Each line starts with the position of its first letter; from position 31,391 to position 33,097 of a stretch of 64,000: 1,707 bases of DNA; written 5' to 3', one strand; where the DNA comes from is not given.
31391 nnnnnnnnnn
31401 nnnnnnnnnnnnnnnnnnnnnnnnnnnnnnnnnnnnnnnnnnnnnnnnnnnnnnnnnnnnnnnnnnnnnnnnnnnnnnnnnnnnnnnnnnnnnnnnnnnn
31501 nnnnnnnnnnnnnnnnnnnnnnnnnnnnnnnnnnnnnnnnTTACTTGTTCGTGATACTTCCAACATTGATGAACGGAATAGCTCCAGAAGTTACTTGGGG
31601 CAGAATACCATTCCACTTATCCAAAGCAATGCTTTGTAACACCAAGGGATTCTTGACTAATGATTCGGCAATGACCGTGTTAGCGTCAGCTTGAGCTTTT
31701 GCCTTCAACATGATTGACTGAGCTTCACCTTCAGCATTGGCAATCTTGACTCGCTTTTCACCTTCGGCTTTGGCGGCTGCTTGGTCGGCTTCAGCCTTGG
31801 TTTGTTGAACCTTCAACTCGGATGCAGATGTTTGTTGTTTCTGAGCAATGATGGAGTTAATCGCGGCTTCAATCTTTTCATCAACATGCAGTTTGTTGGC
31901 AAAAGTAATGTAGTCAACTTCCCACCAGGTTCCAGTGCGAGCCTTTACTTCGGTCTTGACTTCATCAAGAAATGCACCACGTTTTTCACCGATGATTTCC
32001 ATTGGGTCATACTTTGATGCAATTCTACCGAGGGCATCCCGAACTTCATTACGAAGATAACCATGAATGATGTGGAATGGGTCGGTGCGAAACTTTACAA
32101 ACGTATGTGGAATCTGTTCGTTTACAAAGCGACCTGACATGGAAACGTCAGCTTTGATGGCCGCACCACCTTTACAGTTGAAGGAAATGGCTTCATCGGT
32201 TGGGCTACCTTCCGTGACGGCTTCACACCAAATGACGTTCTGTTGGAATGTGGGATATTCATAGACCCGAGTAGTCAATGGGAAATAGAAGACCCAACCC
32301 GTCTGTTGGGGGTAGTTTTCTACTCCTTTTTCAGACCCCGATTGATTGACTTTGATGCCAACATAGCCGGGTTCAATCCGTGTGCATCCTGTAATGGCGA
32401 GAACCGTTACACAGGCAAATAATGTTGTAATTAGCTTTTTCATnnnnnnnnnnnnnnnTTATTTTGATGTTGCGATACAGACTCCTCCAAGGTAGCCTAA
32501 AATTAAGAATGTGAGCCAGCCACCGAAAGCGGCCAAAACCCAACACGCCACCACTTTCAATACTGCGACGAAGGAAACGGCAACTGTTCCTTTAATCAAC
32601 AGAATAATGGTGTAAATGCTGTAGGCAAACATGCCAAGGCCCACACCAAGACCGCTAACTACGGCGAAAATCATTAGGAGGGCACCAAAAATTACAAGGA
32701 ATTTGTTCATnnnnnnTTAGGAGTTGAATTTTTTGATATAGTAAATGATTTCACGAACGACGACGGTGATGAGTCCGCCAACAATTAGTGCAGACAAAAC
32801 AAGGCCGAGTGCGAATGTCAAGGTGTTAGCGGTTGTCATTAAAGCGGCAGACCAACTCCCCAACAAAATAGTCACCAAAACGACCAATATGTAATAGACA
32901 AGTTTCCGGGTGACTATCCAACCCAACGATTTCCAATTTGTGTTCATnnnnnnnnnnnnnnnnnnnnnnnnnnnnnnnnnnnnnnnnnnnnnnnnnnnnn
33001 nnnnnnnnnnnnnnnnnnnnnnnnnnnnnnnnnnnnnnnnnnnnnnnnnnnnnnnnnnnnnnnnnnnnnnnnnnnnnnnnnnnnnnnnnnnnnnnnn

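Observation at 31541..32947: Phage-encoded SPFH (band-7) lipoprotein operon with two small double-TM proteins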

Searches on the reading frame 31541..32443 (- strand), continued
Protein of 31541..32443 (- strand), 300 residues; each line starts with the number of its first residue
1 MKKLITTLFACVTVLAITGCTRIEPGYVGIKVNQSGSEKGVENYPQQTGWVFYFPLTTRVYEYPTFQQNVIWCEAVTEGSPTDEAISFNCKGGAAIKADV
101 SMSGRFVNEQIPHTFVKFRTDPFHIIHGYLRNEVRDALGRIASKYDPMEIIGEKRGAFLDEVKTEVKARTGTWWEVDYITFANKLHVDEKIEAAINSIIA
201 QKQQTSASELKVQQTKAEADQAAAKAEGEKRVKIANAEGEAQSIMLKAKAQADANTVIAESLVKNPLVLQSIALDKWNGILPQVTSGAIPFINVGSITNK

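Call 90: search_dna_similar(query=window:31541-32443:-, collection=phages, mode=protein, max_rows=40, rows=spread)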
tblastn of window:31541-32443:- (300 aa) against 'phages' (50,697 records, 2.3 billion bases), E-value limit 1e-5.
Records with a match: 461; places in all: 461; records where one place covers at least 80% of the query: 461.
Best place of each record, by identity: <60% 461.
By first word of the organism name: Pseudomonas 73; Staphylococcus 48; Klebsiella 45; Erwinia 42; Escherichia 38; Bacillus 34; Burkholderia 30; Caulobacter 26; Salmonella 24; Prevotella 15; and 34 more.
By host as written in the record: - 53; Pseudomonas aeruginosa 22; Klebsiella pneumoniae 19; Staphylococcus sp. 18; Escherichia coli 15; Burkholderia sp. 15; Prevotella sp. 15; Erwinia amylovora 14; and 153 more.
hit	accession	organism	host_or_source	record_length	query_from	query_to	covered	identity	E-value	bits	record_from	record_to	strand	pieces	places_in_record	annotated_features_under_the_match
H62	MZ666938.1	Desulfovibrio phage ProddE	Desulfovibrio desulfuricans strain ...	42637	18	294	92%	36.7%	4e-43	163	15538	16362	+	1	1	putative prohibitin family protein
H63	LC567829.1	Stx2a-converting phage Stx2_EH2201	-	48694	1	298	99%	31.8%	4e-26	114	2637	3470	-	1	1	serine protease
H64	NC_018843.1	Salmonella phage SSU5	Salmonella enterica subsp. enterica ...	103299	1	292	97%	31.7%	4e-28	119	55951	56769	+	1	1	lipoprotein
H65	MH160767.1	Escherichia phage vB_EcoM-Ro157c2YLVW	Escherichia sp. STEC O157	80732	1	294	98%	30.8%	1e-26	115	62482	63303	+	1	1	putative serine protease | hypothetical protein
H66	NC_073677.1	Pseudomonas phage PHB09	Pseudomonas syringae pv. actinidiae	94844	1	294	98%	30.4%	2e-20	97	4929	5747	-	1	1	hypothetical protein (x2)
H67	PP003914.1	Pseudomonas phage vB_Pae_U2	Pseudomonas aeruginosa ST773 ...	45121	1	294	98%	29.6%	1e-22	103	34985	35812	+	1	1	lipoprotein | hypothetical protein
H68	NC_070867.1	Stenotrophomonas phage Paxi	Stenotrophomonas maltophilia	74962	1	294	98%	29.4%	9e-29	121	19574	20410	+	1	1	lipoprotein | hypothetical protein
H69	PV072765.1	Burkholderia phage vB_PR1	Burkholderia sp.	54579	1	294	98%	29.2%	4e-29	122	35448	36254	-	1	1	lipoprotein | hypothetical protein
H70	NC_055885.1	uncultured phage cr128_1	human feces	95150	3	298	99%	28.7%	1e-22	103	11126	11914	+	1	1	SPFH domain/band 7 family protein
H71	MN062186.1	Stenotrophomonas phage Pokken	Stenotrophomonas maltophilia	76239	1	294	98%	28.7%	5e-27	116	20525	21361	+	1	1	hypothetical protein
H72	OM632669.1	Escherichia phage BEU42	Escherichia coli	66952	1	294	98%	28.6%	2e-21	100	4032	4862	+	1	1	record has no annotation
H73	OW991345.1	Escherichia phage vB_Eco_AL25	-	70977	1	294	98%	28.6%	2e-21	100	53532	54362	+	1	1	serine protease | Hypothetical protein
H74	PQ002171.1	Salmonella phage vB_Sen_SG_WM_SEW_6S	Salmonella enterica subsp. enterica ...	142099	1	294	98%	28.5%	2e-19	94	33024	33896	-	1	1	lipoprotein | hypothetical protein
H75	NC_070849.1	Alcaligenes phage vB_Af_QDWS595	Alcaligenes faecalis 10106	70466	1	294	98%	28.4%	5e-23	104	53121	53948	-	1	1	lipoprotein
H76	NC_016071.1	Salmonella phage PVPSE1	Salmonella enteritidis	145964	1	294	98%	28.1%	1e-18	92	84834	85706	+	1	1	118: lipoprotein | 117: hypothetical protein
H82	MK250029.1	Prevotella phage Lak-C1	Prevotella sp.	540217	1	295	98%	27.5%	1e-16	86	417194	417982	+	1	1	record has no annotation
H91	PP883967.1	Bacillus phage Jabberwock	Bacillus thuringiensis kurstaki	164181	1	294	98%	25.4%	3e-11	70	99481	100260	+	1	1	prohibitin family protein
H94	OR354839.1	Staphylococcus phage S-CoN_Ph16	Staphylococcus sp.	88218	4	294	97%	24.1%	3e-8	61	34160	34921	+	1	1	lipoprotein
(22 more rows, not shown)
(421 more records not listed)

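Call 91: get_annotated_region(hit=H94, flank=1500)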
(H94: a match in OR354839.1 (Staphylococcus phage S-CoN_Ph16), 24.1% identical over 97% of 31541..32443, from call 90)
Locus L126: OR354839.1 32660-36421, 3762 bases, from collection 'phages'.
description: Staphylococcus phage S-CoN_Ph16, complete genome.
organism: Staphylococcus phage S-CoN_Ph16 (NCBI taxid 3076572)
taxonomy: Viruses; Duplodnaviria; Heunggongvirae; Uroviricota; Caudoviricetes; Sextaecvirus
host: Staphylococcus sp.; source: -; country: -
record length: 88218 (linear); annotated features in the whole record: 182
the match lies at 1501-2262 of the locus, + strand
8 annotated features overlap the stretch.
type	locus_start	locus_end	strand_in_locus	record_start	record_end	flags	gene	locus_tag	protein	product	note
CDS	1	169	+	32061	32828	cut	-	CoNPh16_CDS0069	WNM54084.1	DNA polymerase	-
CDS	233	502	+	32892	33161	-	-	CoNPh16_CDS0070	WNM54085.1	hypothetical protein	-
CDS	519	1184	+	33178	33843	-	-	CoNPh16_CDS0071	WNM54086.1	hypothetical protein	-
CDS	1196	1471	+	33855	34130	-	-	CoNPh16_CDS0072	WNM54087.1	membrane protein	-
CDS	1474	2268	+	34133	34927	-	-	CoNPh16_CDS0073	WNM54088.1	lipoprotein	-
CDS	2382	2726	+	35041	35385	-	-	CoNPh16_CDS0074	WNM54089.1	hypothetical protein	-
CDS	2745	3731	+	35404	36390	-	-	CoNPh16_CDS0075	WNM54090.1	hypothetical protein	-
CDS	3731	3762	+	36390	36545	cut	-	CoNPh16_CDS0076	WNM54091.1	hypothetical protein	-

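Call 92: get_annotated_region(hit=H91, flank=1500)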
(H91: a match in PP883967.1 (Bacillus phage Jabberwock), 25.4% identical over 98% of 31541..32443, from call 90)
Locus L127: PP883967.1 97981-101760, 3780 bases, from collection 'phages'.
description: Bacillus phage Jabberwock, complete genome.
organism: Bacillus phage Jabberwock (NCBI taxid 3163548)
taxonomy: Viruses; Duplodnaviria; Heunggongvirae; Uroviricota; Caudoviricetes
host: Bacillus thuringiensis kurstaki; source: -; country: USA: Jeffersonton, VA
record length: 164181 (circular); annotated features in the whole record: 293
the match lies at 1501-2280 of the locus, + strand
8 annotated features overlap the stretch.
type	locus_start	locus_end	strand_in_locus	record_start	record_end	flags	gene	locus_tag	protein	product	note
CDS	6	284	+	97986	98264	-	-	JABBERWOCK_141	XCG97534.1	hypothetical protein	-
CDS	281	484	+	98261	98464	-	-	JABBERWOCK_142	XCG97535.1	hypothetical protein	-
CDS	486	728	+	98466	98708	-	-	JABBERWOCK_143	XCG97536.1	hypothetical protein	-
CDS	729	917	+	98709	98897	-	-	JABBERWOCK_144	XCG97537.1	hypothetical protein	-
CDS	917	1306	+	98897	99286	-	-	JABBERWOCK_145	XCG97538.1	hypothetical protein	-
CDS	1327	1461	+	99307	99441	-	-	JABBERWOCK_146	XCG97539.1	hypothetical protein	-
CDS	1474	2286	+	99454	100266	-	-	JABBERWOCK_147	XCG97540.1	prohibitin family protein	-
CDS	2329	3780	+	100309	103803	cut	-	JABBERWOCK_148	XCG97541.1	DNA polymerase I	-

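Call 93: get_annotated_region(hit=H82, flank=1500)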
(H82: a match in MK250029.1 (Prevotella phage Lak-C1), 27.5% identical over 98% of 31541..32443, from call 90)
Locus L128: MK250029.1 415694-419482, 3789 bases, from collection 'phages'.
description: MAG: Prevotella phage Lak-C1, complete genome.
organism: Prevotella phage Lak-C1 (NCBI taxid 2491292)
taxonomy: Viruses; Duplodnaviria; Heunggongvirae; Uroviricota; Caudoviricetes
host: Prevotella sp.; source: human feces; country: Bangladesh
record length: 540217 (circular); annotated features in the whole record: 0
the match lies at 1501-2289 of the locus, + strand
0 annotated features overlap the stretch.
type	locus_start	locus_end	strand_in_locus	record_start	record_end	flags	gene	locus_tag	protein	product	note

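Call 95: search_protein_families(library=ncbifam, proteins=[window:31541-32443:-], max_evalue=0.01)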
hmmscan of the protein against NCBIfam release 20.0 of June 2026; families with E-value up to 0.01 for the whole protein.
window:31541-32443:- (300 aa): 2 families
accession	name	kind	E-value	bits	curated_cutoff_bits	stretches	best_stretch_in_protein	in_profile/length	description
TIGR01932.1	hflC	equivalog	0.00093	18.1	134.4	1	183-266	202-282/318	protease modulator HflC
TIGR01933.1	hflK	equivalog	0.0014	18.2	159.4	1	143-270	101-227/261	FtsH protease activity modulator HflK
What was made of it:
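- On HflK / HflC equivalogs: 18.2 and 18.1 bits against cut-offs of 159.4 and 134.4 (call 95).
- Scores are far below the HflK/HflC equivalog cut-offs (18 bits against 159 and 134; call 95).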

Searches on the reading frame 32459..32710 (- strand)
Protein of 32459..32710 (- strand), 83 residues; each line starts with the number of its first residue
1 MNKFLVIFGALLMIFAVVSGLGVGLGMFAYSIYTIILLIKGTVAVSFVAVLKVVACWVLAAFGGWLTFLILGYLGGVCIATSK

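Call 3: search_protein_families(library=pfam, proteins=[window:32459-32710:-], max_evalue=0.1)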
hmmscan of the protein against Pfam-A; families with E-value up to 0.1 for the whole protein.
window:32459-32710:- (83 aa): 0 families

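Call 4: search_protein_families(library=phrogs, proteins=[window:32459-32710:-], max_evalue=0.01)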
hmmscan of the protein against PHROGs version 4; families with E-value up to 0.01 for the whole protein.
window:32459-32710:- (83 aa): 0 families

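Call 20: search_protein_families(library=padloc, proteins=[window:32459-32710:-], max_evalue=0.01)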
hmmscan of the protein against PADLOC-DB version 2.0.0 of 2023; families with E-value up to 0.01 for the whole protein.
window:32459-32710:- (83 aa): 0 families

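Call 52: find_homologous_proteins(query=window:32459-32710:-, max_evalue=0.001)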
Query window:32459-32710:- (83 aa): 6 proteins with E <= 0.001 among 14 candidates.
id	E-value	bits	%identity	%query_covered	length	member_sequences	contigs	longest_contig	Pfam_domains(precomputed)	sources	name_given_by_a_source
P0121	8.8e-41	155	100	100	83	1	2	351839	-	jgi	jgi:hypothetical protein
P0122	1.6e-27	113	75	100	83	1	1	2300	-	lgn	-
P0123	1.1e-26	110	76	100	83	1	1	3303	-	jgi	jgi:hypothetical protein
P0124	3.5e-24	102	70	100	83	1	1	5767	-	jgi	jgi:hypothetical protein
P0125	4.1e-14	70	63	71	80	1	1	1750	-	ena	-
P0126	4.4e-13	67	53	100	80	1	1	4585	-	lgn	-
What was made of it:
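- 32459..32710 (-): 83-aa very hydrophobic protein, a lineage-specific insert between the partner and SPFH genes. Its function is unknown. Only 6 proteins are in the family (call 52).
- Checked: The 83-aa ORF has 5 homologues at 53-76% identity (call 52).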

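Call 55: find_encoding_contigs(protein=P0126, flank=2500, max_places=2)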
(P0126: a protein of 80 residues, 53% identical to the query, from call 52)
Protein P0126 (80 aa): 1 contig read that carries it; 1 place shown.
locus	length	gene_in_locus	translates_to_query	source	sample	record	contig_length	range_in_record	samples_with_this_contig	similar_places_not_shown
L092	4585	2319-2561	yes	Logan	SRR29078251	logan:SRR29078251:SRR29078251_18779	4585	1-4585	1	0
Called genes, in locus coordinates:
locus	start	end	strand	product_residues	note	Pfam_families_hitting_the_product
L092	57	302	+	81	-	-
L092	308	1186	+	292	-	-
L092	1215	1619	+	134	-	-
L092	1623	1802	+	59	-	-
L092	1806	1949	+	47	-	-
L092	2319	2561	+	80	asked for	-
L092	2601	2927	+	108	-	-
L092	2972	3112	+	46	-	-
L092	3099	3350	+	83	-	-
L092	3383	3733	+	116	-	-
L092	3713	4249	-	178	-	PF01541:GIY-YIG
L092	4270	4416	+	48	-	-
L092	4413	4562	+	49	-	-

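Call 56: find_encoding_contigs(protein=P0125, flank=2500, max_places=2)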
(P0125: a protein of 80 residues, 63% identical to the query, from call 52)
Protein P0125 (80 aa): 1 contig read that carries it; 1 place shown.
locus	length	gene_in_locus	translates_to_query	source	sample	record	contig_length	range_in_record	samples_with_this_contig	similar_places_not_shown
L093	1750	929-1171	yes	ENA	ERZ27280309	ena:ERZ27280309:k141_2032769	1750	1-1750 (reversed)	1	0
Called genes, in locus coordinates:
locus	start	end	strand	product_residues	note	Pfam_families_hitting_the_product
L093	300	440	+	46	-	-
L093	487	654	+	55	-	-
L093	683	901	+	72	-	-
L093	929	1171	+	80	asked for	-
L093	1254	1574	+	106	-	-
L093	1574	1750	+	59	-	?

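Call 64: search_protein_families(library=phrogs, proteins=[window:32462-32710:-], max_evalue=0.01)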
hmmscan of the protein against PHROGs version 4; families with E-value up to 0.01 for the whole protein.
seq(83 aa): 0 families
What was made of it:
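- On Holins (for the two small ORFs): The window ORFs have no Pfam or PHROG holin hit (calls 3, 4, 64).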

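Call 95: search_protein_families(library=ncbifam, proteins=[window:32459-32710:-], max_evalue=0.01)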
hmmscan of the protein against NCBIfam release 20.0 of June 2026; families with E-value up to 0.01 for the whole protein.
window:32459-32710:- (83 aa): 0 families

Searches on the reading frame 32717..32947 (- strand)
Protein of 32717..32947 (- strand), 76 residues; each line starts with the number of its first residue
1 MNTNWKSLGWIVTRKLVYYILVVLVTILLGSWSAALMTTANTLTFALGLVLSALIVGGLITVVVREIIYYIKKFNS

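Call 3: search_protein_families(library=pfam, proteins=[window:32717-32947:-], max_evalue=0.1)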
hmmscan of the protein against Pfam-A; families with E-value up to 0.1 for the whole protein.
window:32717-32947:- (76 aa): 1 family
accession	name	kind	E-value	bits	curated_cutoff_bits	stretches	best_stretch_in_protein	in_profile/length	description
PF05977.19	MFS_3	-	0.039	12.8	27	1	10-64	339-393/524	Transmembrane secretion effector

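Call 4: search_protein_families(library=phrogs, proteins=[window:32717-32947:-], max_evalue=0.01)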
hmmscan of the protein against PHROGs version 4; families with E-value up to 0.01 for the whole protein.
window:32717-32947:- (76 aa): 0 families

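Call 20: search_protein_families(library=padloc, proteins=[window:32717-32947:-], max_evalue=0.01)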
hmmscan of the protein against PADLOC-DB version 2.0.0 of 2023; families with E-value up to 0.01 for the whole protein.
window:32717-32947:- (76 aa): 0 families

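Call 64: search_protein_families(library=phrogs, proteins=[window:32720-32947:-], max_evalue=0.01)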
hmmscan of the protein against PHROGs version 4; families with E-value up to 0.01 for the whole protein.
seq(76 aa): 0 families

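Call 95: search_protein_families(library=ncbifam, proteins=[window:32717-32947:-], max_evalue=0.01)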
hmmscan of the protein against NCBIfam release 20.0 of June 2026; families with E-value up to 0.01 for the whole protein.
window:32717-32947:- (76 aa): 0 families
